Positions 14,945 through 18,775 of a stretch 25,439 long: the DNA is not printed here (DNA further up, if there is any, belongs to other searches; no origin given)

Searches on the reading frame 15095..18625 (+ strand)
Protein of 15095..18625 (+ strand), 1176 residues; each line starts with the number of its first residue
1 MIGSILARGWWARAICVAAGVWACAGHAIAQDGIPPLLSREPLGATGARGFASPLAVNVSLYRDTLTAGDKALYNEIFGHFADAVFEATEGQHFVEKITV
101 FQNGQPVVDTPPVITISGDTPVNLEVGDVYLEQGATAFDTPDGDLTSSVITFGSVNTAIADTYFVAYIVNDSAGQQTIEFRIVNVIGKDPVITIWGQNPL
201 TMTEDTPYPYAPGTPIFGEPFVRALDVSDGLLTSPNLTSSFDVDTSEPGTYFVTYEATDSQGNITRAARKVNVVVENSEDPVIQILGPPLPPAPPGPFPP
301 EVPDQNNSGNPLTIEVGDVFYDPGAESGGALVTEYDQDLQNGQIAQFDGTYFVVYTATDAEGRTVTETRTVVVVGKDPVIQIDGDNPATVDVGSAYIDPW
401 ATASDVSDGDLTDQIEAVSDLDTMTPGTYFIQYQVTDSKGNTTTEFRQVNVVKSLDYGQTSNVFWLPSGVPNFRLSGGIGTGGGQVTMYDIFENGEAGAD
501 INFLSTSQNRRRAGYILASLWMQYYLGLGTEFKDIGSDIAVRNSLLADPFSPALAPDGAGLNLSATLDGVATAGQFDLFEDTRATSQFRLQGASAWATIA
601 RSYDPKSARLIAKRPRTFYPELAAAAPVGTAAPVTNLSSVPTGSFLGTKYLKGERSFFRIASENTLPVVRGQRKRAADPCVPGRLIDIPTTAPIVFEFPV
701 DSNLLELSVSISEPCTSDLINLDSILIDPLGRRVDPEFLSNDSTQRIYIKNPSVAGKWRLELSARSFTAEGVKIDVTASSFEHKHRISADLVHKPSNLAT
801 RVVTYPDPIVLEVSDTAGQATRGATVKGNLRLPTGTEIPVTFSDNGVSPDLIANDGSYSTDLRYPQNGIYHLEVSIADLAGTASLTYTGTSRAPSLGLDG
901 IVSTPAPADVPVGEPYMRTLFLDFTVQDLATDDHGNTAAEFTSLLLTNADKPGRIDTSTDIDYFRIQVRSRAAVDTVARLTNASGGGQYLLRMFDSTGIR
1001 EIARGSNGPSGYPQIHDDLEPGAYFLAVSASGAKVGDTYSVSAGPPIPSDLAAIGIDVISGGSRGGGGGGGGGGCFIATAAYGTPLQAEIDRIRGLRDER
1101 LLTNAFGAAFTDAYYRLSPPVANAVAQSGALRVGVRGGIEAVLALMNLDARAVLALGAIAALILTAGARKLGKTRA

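Call 89: search_protein_families(library=pfam, proteins=[window:15095-18625:+], max_evalue=0.00001)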
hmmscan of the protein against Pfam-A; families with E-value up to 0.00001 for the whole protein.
window:15095-18625:+ (1176 aa): 2 families
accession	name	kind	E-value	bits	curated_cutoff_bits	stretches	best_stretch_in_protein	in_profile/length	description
PF16403.11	Bact_surface_Ig-like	-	5.8e-53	177.3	27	3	380-451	1-71/71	Bacterial surface protein, Ig-like domain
PF15418.12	DUF4625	-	1.6e-06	28.9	27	0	423-451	102-130/131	Domain of unknown function (DUF4625)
